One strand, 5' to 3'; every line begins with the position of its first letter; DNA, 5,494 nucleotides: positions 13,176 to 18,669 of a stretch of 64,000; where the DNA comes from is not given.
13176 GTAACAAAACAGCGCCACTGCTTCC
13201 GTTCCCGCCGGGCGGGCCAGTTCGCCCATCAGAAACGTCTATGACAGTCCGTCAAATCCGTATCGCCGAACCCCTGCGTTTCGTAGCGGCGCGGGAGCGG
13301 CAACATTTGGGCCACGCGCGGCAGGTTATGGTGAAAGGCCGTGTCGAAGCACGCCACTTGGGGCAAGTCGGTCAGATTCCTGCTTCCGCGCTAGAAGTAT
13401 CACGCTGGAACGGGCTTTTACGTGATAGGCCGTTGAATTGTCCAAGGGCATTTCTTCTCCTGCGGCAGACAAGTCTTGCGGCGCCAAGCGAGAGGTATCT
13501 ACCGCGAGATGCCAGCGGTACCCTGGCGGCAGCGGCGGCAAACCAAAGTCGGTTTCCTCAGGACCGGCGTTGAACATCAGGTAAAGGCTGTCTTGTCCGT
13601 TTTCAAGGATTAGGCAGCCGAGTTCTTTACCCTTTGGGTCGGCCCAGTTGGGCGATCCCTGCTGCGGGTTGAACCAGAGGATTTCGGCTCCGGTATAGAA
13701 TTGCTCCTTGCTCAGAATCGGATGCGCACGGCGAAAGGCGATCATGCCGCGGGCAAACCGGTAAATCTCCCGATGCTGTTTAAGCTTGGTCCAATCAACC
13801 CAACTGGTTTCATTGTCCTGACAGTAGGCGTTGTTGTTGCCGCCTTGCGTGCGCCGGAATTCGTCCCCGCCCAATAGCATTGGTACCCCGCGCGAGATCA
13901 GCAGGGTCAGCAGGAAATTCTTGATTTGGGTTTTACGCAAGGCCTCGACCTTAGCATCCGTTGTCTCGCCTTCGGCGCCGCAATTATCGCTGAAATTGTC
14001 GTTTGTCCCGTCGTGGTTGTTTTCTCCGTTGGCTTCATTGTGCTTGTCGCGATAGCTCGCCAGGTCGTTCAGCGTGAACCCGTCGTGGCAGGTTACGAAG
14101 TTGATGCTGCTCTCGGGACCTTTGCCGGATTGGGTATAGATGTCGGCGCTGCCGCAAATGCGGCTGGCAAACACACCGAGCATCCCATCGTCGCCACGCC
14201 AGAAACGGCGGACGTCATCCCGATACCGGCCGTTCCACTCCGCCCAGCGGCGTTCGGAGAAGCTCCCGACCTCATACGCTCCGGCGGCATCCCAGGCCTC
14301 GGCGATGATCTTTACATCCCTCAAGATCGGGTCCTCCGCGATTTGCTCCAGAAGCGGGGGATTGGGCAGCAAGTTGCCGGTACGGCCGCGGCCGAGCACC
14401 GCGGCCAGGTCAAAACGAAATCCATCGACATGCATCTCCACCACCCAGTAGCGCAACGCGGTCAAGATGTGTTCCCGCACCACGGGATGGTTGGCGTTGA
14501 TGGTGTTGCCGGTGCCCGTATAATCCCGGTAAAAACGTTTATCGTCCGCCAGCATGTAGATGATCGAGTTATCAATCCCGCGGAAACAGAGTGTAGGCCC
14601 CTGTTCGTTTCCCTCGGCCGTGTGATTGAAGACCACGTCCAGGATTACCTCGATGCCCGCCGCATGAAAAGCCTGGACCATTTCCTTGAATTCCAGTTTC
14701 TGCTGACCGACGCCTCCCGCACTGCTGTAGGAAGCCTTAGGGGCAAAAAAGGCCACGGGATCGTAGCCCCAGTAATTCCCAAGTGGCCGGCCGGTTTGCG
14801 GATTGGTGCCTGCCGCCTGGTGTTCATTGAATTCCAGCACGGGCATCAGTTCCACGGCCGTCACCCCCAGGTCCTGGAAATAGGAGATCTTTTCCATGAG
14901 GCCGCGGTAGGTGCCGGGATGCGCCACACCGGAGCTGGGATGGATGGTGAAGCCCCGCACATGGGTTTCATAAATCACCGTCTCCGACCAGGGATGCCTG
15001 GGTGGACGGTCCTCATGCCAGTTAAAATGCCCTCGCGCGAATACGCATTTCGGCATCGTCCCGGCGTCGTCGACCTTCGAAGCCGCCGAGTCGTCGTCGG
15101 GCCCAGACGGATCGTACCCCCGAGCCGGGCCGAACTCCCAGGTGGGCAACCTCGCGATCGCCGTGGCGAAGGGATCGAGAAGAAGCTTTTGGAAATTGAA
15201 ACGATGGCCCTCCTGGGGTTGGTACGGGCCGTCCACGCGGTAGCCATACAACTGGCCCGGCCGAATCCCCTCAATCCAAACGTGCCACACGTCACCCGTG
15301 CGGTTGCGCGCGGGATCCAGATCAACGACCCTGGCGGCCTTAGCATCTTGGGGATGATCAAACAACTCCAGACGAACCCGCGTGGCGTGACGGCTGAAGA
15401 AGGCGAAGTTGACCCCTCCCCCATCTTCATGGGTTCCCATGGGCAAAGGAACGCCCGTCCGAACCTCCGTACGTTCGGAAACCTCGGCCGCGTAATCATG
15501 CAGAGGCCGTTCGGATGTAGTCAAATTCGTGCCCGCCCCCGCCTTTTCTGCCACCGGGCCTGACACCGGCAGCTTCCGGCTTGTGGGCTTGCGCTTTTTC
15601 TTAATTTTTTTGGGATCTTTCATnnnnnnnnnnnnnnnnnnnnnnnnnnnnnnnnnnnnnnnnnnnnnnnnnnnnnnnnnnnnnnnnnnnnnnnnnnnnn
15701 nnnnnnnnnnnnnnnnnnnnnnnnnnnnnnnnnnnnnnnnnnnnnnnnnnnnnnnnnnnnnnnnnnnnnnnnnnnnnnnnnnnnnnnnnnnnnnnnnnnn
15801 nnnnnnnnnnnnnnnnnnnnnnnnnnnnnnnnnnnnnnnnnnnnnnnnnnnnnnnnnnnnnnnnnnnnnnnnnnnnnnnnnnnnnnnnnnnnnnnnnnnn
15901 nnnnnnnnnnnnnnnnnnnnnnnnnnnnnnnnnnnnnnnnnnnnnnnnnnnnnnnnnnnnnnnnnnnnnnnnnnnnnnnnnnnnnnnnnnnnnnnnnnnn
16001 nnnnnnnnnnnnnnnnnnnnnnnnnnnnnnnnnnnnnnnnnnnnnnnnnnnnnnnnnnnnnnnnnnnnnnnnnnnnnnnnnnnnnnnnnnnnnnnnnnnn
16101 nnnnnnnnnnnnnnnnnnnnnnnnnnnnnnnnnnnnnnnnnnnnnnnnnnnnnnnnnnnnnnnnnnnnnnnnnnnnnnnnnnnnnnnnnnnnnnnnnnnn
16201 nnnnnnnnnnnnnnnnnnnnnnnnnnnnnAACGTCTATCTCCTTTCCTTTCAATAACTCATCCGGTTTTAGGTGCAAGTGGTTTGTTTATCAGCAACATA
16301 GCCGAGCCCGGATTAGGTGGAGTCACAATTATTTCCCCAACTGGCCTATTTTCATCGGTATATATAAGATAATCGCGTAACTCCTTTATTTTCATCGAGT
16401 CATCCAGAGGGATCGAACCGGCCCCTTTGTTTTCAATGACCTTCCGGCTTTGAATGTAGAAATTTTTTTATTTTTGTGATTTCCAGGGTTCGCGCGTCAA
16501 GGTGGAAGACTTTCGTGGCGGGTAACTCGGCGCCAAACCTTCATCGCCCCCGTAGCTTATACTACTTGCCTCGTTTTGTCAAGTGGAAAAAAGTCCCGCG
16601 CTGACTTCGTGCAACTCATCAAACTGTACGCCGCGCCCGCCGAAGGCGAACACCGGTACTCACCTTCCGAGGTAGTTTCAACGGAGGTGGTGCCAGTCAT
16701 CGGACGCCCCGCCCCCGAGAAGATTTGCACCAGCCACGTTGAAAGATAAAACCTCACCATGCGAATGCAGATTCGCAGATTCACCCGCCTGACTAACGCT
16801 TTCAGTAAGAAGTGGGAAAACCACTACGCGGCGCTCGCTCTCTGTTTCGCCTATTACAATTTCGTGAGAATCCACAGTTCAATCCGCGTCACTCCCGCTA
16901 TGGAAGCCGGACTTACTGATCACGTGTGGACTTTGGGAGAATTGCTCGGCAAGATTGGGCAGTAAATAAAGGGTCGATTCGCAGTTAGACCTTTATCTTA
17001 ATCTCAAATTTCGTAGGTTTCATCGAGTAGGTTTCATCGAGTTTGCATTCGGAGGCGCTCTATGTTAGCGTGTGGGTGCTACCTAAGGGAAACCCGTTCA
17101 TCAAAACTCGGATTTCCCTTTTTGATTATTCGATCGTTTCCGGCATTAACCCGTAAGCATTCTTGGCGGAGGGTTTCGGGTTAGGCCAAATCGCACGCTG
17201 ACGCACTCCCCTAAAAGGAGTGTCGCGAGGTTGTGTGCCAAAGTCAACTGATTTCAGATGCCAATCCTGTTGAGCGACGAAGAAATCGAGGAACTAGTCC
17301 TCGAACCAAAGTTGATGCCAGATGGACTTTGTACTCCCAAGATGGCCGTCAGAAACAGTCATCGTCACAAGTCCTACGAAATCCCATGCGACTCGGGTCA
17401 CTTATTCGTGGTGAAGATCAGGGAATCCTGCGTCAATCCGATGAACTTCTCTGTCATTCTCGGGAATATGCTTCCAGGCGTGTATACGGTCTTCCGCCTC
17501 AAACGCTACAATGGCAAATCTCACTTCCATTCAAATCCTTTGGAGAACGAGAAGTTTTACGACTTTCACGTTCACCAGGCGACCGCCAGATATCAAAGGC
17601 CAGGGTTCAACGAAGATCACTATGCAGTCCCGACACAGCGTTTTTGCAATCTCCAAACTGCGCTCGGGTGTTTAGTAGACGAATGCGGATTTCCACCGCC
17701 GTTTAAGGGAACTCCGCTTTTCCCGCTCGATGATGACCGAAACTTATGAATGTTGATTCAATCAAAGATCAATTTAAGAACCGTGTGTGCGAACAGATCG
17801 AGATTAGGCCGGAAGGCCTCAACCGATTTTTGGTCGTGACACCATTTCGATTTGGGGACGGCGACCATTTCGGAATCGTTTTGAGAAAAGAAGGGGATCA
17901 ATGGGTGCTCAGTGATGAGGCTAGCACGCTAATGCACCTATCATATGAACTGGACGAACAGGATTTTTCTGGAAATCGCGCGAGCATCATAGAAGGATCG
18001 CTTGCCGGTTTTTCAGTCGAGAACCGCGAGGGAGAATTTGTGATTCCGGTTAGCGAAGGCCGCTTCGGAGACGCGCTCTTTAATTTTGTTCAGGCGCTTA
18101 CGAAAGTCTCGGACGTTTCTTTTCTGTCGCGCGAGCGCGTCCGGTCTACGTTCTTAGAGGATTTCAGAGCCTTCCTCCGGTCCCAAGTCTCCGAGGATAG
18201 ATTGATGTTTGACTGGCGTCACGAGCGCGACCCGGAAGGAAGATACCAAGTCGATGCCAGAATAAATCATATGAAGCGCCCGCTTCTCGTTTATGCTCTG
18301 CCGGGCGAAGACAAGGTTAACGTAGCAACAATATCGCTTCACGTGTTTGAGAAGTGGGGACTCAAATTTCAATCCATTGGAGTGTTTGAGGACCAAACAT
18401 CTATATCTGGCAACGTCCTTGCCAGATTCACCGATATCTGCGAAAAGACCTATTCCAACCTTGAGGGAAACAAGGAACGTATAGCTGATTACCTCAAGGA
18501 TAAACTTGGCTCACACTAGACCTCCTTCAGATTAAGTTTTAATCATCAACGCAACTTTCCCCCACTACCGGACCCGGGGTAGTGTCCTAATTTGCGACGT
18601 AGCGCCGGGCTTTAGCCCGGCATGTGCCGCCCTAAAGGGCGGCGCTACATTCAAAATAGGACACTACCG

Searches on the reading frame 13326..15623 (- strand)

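Call 4: search_protein_families(library=pfam, proteins=[window:13326-15623:-], max_evalue=0.01)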
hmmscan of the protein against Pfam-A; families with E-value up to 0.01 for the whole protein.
window:13326-15623:- (765 aa): 4 families
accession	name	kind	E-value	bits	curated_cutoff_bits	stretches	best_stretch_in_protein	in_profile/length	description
PF00128.31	Alpha-amylase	-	2.5e-18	67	22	2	236-338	15-95/446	Alpha amylase, catalytic domain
PF02922.24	CBM_48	-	1.1e-14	55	22.4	1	61-153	1-83/83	Carbohydrate-binding module 48 (Isoamylase N-terminal domain)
PF21156.3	ISOA1-3_C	-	5.6e-07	30.2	27.3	1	650-731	2-81/106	Isoamylase 1-3, C-terminal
PF21331.3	Isoamylase_C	-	0.00015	22.6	27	1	677-743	37-106/107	Isoamylase, C-terminal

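Call 5: search_protein_families(library=ncbifam, proteins=[window:13326-15623:-], max_evalue=0.01)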
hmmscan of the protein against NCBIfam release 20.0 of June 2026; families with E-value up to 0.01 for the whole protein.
window:13326-15623:- (765 aa): 33 families (the best 25 are shown)
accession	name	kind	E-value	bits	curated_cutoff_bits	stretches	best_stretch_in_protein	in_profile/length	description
TIGR02100.1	glgX_debranch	equivalog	5.8e-239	794.7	640.9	1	57-743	2-686/688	glycogen debranching protein GlgX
NF002983.0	PRK03705.1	equivalog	2e-190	634.2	901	1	52-696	2-623/658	glycogen debranching protein GlgX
NF011082.0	PRK14510.1-1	equivalog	2.7e-158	528.7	2511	1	53-745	5-685/1410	bifunctional glycogen debranching protein GlgX/4-alpha-glucanotransferase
TIGR02104.1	pulA_typeI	equivalog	5.7e-67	226.2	504.5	1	202-642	114-537/605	type I pullulanase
TIGR02402.1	trehalose_TreZ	equivalog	5.1e-34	117.5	538.8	1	188-442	68-281/545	malto-oligosyltrehalose trehalohydrolase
TIGR02102.1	pullulan_Gpos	equivalog_domain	1.2e-33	116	1042.25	1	65-406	324-643/1113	pullulanase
TIGR02103.1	pullul_strch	subfamily_domain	2.8e-28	98.5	697.6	2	284-445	379-531/900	pullulanase-type alpha-1,6-glucosidase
NF003811.1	PRK05402.1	equivalog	8.1e-22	77.5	741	1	201-408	126-304/619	1,4-alpha-glucan branching protein GlgB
NF008967.0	PRK12313.1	equivalog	1.5e-21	76.4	577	1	105-407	68-311/633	1,4-alpha-glucan branching protein GlgB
NF009221.0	PRK12568.1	equivalog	2.6e-15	55.5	1270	1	196-409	243-427/745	1,4-alpha-glucan branching enzyme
TIGR01515.1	branching_enzym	equivalog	2.8e-15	55.9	463.95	1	234-408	145-293/607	1,4-alpha-glucan branching enzyme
NF041090.1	Cyc-maltodext_AglB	equivalog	3.3e-13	49.2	540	1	236-412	61-213/470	cyclomaltodextrinase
NF041321.1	Alpha-amyl_MalA_Halo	equivalog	1e-12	47.3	875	1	212-408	256-428/666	alpha-amylase MalA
TIGR02456.1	treS_nterm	equivalog_domain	8.1e-12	44.4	678.35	1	213-337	4-103/539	maltose alpha-D-glucosyltransferase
NF011293.0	PRK14705.1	equivalog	6.6e-11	40.5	2376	1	201-408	733-907/1224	1,4-alpha-glucan branching enzyme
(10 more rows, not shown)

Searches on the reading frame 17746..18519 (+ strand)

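Call 53: search_protein_families(library=pfam, proteins=[window:17746-18519:+], max_evalue=0.00001)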
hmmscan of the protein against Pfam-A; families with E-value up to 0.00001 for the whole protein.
window:17746-18519:+ (257 aa): 1 family
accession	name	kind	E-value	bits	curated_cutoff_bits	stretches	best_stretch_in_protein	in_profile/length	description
PF08861.15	DUF1828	-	5.7e-22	78.3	22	1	32-121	1-91/91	Domain of unknown function DUF1828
